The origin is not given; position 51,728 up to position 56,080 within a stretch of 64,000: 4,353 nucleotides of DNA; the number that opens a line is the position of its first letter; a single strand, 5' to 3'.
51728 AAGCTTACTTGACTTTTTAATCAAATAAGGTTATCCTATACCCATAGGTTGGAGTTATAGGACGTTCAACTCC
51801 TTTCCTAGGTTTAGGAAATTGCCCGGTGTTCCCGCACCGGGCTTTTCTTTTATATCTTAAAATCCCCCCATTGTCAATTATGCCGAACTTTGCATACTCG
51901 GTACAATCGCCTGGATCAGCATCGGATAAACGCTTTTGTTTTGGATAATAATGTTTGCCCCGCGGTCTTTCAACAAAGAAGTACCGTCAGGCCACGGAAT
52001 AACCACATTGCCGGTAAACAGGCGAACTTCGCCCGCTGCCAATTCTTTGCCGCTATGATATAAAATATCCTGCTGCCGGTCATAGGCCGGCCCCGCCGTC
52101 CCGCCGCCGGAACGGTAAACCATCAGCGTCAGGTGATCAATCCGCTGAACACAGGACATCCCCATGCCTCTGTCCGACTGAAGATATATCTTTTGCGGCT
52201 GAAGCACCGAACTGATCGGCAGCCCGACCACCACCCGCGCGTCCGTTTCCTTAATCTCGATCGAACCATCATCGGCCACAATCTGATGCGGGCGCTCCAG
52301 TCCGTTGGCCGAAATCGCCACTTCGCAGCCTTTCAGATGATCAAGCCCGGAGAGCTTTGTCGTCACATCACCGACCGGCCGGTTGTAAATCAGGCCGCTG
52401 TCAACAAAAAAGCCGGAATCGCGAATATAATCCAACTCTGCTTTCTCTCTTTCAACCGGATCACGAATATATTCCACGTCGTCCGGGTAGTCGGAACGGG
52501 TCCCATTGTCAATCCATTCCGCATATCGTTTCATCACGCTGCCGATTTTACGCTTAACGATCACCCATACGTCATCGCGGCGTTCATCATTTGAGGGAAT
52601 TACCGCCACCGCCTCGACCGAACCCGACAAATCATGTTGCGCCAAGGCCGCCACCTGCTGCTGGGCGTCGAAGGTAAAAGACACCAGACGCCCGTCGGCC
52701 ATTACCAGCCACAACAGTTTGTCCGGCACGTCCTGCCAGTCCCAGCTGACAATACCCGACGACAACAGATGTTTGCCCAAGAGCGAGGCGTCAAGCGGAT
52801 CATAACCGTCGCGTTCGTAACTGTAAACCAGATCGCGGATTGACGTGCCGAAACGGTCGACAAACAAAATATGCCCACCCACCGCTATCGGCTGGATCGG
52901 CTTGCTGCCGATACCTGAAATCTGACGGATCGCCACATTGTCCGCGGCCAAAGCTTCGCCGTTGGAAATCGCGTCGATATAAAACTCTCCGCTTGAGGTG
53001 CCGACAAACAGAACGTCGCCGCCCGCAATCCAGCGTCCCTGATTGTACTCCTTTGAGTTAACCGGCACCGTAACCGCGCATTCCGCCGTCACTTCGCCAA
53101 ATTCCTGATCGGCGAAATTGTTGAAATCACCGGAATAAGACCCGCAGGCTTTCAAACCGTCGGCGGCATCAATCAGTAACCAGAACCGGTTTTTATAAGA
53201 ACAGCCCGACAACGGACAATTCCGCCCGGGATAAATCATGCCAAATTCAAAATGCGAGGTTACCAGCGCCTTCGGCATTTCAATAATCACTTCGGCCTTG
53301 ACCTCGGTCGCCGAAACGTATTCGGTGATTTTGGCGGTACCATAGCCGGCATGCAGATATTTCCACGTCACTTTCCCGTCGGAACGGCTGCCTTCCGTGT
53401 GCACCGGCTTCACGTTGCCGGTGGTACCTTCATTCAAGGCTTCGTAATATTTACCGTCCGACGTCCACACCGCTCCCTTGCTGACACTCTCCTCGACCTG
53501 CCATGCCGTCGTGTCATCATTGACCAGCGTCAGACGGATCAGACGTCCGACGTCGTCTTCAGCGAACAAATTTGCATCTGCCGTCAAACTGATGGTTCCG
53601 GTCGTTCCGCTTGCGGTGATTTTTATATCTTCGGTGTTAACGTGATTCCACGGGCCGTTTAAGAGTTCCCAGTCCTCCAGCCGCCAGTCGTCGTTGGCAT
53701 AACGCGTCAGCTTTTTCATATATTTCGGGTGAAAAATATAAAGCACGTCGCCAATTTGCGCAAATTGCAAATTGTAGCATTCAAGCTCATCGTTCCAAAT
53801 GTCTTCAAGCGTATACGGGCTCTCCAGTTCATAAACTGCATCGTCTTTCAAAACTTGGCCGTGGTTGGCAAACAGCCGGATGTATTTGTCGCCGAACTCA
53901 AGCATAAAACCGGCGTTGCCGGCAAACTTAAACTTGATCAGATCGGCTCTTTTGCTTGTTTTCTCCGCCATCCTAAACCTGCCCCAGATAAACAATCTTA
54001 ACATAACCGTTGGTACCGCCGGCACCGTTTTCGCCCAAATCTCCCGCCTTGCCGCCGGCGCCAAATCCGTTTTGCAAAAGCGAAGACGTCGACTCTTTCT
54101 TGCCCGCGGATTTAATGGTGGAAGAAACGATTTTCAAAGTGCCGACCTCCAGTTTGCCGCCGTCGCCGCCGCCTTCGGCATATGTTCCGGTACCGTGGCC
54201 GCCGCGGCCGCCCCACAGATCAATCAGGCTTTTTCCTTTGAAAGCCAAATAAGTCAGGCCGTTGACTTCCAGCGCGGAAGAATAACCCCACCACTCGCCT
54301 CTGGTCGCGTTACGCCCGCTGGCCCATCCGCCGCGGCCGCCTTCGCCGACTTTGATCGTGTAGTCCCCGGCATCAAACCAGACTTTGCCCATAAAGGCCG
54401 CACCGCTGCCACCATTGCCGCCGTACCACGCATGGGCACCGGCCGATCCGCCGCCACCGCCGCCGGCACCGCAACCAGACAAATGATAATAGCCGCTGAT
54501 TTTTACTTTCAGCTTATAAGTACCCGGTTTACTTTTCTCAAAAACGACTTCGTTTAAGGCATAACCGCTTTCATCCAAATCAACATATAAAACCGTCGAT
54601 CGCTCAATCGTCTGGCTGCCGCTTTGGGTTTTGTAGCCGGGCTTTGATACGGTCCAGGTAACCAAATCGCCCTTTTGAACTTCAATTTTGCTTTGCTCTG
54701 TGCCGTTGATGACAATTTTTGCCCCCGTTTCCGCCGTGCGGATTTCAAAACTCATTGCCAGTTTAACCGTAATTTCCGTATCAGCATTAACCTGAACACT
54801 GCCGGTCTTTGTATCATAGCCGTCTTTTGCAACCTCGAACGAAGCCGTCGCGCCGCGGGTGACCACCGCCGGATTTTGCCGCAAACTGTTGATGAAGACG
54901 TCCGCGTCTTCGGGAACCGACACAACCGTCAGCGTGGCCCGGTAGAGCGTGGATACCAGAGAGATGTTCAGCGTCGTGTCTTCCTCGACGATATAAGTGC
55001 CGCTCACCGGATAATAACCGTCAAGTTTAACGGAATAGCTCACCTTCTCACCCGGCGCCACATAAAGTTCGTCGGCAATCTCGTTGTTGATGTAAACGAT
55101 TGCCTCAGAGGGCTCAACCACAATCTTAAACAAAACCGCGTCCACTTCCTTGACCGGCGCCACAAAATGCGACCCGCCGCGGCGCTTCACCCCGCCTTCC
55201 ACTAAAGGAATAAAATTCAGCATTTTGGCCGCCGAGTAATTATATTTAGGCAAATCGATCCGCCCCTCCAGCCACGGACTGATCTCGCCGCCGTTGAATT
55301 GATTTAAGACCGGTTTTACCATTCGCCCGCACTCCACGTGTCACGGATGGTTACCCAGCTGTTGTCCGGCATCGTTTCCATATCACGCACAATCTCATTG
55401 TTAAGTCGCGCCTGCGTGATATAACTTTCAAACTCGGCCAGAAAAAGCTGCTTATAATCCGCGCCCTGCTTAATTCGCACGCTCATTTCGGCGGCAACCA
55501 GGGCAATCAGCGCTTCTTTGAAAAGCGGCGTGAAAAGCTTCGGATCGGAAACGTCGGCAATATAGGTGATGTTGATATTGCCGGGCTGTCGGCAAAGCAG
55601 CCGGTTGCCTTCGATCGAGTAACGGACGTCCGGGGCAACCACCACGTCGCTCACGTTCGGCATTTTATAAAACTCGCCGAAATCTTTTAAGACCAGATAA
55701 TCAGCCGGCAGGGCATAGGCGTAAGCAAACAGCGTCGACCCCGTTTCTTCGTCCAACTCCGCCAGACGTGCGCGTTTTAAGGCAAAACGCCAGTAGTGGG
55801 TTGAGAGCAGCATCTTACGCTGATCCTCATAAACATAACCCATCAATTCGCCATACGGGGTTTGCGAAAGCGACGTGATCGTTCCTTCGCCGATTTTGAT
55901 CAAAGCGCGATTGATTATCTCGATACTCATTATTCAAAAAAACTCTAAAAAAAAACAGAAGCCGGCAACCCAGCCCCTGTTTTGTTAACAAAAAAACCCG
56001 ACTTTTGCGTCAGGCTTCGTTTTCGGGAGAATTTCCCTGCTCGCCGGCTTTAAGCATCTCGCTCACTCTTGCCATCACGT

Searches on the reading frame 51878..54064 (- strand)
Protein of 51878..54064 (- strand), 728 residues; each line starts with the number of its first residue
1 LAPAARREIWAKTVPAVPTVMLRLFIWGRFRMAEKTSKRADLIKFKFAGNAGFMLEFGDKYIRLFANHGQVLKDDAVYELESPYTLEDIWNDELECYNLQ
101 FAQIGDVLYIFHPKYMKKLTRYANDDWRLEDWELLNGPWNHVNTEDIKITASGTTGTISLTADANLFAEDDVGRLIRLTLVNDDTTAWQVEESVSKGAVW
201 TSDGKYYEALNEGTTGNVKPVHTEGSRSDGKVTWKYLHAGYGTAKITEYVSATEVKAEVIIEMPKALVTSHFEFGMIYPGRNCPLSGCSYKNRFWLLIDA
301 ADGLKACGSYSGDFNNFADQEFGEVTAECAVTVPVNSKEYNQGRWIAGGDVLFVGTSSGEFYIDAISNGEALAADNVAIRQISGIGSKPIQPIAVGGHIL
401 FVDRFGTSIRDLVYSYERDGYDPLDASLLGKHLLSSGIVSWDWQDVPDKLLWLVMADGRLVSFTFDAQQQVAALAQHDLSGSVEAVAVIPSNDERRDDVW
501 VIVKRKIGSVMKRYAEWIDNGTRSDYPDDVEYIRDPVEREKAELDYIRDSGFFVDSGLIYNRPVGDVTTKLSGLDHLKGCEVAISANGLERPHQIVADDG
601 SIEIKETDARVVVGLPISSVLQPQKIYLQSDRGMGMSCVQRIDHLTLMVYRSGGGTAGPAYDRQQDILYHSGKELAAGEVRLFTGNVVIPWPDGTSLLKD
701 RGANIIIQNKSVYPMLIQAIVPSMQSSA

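Call 7: search_protein_families(library=phrogs, proteins=[window:51878-54064:-], max_evalue=0.001)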
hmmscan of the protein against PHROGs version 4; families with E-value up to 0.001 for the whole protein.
window:51878-54064:- (728 aa): 6 families
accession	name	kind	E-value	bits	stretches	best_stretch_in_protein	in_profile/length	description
phrog_376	-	tail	3.2e-144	483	1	34-726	60-709/712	tail protein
phrog_20269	-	unknown function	2.4e-51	175.9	1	30-270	54-301/374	-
phrog_15566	-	tail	1.9e-41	143.2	2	289-521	53-281/552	tail protein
phrog_30010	-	unknown function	7.8e-15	55.6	1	407-518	189-299/517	-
phrog_5342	-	tail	0.00029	18.7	1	179-244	184-247/3319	tail fiber protein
phrog_19864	-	unknown function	0.00061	18.6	1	186-240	1166-1220/1268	-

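Call 8: search_protein_families(library=pfam, proteins=[window:51878-54064:-], max_evalue=0.01)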
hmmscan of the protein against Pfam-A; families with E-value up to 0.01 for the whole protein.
window:51878-54064:- (728 aa): 0 families

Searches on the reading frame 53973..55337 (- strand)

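Call 7: search_protein_families(library=phrogs, proteins=[window:53973-55337:-], max_evalue=0.001)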
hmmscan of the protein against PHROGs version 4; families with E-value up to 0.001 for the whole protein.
window:53973-55337:- (454 aa): 2 families
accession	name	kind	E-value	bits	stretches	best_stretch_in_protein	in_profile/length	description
phrog_376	-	tail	1.6e-17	64.2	1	7-75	4-74/712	tail protein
phrog_20269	-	unknown function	1e-10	42.2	1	11-206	7-186/374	-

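Call 8: search_protein_families(library=pfam, proteins=[window:53973-55337:-], max_evalue=0.01)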
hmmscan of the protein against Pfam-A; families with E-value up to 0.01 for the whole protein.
window:53973-55337:- (454 aa): 2 families
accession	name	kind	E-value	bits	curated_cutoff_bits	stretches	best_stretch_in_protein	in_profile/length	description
PF25641.1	Head_fiber_dimeric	-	1.7e-23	82.6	30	3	196-243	3-50/61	Head fiber dimeric protein-like domain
PF08308.17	PEGA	-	6.8e-06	26.3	20.8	0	134-194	2-66/71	PEGA domain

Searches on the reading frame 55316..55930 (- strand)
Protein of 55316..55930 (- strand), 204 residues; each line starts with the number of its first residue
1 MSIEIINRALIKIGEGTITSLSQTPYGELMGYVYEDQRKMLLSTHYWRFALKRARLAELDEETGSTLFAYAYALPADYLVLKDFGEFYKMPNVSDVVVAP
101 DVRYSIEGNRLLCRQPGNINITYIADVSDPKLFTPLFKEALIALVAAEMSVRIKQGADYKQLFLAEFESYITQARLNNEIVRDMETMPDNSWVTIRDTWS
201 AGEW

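Call 7: search_protein_families(library=phrogs, proteins=[window:55316-55930:-], max_evalue=0.001)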
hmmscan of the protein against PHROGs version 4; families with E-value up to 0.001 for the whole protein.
window:55316-55930:- (204 aa): 2 families
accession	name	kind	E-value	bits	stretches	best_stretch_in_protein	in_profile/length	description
phrog_394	-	tail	1.5e-36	126.7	1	3-197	5-189/190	tail protein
phrog_9239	-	tail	2.9e-06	27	1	3-153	5-145/741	tail tubular protein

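Call 8: search_protein_families(library=pfam, proteins=[window:55316-55930:-], max_evalue=0.01)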
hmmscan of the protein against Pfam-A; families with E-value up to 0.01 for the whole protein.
window:55316-55930:- (204 aa): 0 families
